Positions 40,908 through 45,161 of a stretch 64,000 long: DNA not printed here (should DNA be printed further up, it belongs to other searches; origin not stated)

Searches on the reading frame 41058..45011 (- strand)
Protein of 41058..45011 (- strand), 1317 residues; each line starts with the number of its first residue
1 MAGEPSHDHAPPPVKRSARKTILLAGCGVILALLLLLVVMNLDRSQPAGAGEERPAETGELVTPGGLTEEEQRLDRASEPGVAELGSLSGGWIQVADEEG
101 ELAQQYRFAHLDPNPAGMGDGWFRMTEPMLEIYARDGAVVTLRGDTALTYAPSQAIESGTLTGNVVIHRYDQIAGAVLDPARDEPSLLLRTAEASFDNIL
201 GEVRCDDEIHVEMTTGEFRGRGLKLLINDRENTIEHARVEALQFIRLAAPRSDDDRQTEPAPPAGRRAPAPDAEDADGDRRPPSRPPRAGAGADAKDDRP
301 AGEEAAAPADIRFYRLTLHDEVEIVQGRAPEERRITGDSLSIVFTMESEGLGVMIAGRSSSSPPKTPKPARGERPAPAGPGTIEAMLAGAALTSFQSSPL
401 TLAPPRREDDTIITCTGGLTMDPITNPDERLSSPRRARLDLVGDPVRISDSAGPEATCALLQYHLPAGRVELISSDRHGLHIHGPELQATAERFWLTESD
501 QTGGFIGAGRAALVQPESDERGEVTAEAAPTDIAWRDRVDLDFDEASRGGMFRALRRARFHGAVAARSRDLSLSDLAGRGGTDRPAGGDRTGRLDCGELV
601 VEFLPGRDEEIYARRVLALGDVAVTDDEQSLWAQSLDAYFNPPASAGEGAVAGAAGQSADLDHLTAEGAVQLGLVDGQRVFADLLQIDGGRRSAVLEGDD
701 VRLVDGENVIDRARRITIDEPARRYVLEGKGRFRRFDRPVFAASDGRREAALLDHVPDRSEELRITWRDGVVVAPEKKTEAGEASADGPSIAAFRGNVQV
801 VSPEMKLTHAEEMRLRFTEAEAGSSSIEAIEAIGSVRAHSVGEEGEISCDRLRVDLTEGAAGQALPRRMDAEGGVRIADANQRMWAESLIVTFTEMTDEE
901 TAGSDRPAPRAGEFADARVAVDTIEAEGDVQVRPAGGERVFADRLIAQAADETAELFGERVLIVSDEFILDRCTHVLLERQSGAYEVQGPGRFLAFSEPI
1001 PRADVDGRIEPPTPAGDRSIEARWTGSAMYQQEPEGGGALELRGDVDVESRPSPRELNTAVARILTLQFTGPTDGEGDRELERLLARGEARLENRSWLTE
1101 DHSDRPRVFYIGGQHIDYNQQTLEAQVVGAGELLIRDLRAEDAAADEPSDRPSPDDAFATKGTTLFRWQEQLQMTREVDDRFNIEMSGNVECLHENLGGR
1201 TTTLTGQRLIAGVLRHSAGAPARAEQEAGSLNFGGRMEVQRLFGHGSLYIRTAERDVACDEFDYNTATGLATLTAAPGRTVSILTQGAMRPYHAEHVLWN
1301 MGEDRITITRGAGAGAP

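Call 8: search_protein_families(library=pfam, proteins=[window:41058-45011:-], max_evalue=0.1)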
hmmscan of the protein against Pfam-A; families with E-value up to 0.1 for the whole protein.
window:41058-45011:- (1317 aa): 1 family
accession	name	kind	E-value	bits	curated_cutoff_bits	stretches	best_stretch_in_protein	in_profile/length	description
PF03968.19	LptD_N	-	1.9e-06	28.5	20.4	0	615-719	15-108/113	LptA/(LptD N-terminal domain) LPS transport protein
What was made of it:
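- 41058..45011 (-): 1317-aa LptC/LptA(OstA_N)-like gene. In relatives it starts 18-20 bp after kdsC. Here its whole upstream region is the array. Pfam LptD_N, E 1.9e-6 (call 8).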

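Call 30: find_encoding_contigs(protein=window:41058-45011:-, flank=10000, max_places=10)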
Protein window:41058-45011:- (1317 aa): 1 contig read that carries it; 1 place shown.
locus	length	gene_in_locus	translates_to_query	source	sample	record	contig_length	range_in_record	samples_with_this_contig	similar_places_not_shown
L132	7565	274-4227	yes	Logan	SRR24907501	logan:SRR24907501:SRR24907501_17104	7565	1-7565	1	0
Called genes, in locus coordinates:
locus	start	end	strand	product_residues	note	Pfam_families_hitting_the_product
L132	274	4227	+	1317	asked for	PF03968:LptD_N (faint)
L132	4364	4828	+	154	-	PF00578:AhpC-TSA, PF08534:Redoxin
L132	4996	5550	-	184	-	PF00329:Complex1_30kDa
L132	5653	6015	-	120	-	PF01242:PTPS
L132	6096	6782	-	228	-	PF04055:Radical_SAM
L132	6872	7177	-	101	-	-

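Call 41: find_homologous_proteins(query=window:41058-45011:-, max_evalue=1e-20)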
Query window:41058-45011:- (1317 aa): 28 proteins with E <= 1e-20 among 8000 candidates.
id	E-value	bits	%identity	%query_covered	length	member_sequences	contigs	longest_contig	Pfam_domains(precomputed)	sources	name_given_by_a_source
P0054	0.0e+0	2923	100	100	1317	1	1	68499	PF03968.20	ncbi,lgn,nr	ncbi:MAG: hypothetical protein SYC29_11415 [Planctomycetota bacterium]|nr:hypothetical protein [Plan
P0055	0.0e+0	2188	77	100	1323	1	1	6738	-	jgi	jgi:hypothetical protein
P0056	0.0e+0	1731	63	100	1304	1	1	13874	-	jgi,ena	-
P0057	0.0e+0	1727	63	100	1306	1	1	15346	-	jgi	-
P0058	0.0e+0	1091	46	100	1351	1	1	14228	-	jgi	-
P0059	0.0e+0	1087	45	100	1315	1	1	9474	-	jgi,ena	-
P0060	0.0e+0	1048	43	98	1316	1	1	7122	-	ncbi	-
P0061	2.3e-275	935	43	98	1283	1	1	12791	-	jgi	jgi:lipopolysaccharide export system protein LptA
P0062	4.3e-275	934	44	98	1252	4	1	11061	-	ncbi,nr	ncbi:MAG: hypothetical protein HKO59_14265 [Phycisphaerales bacterium]|nr:hypothetical protein [Phyc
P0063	4.8e-220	752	39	93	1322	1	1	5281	-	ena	-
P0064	2.0e-187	644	39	38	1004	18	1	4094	PF03968.20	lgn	-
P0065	1.3e-178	614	33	62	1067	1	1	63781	-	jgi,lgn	-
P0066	8.4e-178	612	39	39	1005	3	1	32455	-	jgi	jgi:hypothetical protein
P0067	1.5e-162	561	32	61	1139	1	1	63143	PF03968.20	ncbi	-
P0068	1.4e-159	551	33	56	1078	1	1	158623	-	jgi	jgi:hypothetical protein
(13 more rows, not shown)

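Call 42: find_encoding_contigs(protein=P0055, flank=10000, max_places=3)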
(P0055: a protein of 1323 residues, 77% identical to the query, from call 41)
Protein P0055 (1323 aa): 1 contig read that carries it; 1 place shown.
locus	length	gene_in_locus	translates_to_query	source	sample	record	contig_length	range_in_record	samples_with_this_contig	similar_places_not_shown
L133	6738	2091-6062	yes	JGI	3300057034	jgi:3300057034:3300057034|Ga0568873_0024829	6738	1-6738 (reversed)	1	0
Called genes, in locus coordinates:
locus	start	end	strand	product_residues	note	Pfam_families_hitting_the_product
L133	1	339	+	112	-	?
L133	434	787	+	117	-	PF01740:STAS, PF13466:STAS_2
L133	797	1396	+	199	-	PF00583:Acetyltransf_1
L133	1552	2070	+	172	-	PF00702:Hydrolase (weak), PF08282:Hydrolase_3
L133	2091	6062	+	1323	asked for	-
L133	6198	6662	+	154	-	PF00578:AhpC-TSA, PF08534:Redoxin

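Call 43: find_encoding_contigs(protein=P0056, flank=10000, max_places=3)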
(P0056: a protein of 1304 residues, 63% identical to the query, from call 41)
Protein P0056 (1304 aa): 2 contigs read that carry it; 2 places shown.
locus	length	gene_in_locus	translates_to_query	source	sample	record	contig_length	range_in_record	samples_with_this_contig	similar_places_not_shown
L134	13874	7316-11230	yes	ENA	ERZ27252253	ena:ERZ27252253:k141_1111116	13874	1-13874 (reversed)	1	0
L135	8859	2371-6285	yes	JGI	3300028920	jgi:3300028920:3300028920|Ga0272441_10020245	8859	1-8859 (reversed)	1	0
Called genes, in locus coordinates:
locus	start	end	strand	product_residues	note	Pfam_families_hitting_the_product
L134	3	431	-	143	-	?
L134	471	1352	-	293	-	-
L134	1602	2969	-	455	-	PF14339:DUF4394 (faint), PF21959:DUF6923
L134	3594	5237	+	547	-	PF03577:Peptidase_C69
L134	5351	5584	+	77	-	-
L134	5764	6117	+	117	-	PF01740:STAS, PF13466:STAS_2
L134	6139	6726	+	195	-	PF00583:Acetyltransf_1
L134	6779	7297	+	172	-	PF00702:Hydrolase (weak), PF08282:Hydrolase_3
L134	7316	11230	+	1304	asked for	-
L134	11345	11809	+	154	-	PF00578:AhpC-TSA, PF08534:Redoxin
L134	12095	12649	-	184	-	PF00329:Complex1_30kDa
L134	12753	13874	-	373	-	?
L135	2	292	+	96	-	?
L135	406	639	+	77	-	-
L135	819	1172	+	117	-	PF01740:STAS, PF13466:STAS_2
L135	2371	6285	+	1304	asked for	-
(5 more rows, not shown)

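Call 44: find_encoding_contigs(protein=P0057, flank=10000, max_places=3)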
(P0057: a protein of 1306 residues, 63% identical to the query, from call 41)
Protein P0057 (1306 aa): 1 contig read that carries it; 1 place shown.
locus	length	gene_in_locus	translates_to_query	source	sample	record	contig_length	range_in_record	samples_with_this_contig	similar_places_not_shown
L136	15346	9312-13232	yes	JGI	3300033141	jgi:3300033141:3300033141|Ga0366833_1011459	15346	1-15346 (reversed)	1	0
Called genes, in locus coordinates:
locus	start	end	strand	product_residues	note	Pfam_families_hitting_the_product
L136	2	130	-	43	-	?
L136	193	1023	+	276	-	PF01479:S4, PF00849:PseudoU_synth_2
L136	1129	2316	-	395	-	PF12801:Fer4_5, PF12838:Fer4_7 (faint), PF13237:Fer4_10, PF13746:Fer4_18 (weak), PF14697:Fer4_21 (weak)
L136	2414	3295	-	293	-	PF07719:TPR_2 (faint)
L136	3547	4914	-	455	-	PF14339:DUF4394 (faint), PF21959:DUF6923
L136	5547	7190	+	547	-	PF03577:Peptidase_C69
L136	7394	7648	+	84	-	-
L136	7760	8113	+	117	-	PF01740:STAS, PF13466:STAS_2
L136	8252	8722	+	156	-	PF00583:Acetyltransf_1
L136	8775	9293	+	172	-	PF00702:Hydrolase (weak), PF08282:Hydrolase_3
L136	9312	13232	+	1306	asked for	-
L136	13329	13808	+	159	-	PF00578:AhpC-TSA, PF08534:Redoxin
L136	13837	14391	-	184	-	PF00329:Complex1_30kDa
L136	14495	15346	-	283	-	?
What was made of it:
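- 41058..45011 (-): Orthologues and synteny in calls 41-44.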

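Call 52: search_protein_families(library=ncbifam, proteins=[window:41058-45011:-], max_evalue=0.001)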
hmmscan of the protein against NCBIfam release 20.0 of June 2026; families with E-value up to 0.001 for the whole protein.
window:41058-45011:- (1317 aa): 1 family
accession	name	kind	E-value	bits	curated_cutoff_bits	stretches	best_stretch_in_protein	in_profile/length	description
TIGR04409.1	LptC_YrbK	equivalog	3.3e-06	26.7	38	1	124-234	74-172/180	LPS export ABC transporter periplasmic protein LptC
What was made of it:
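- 41058..45011 (-): TIGR04409 LptC, below cutoff (call 52).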
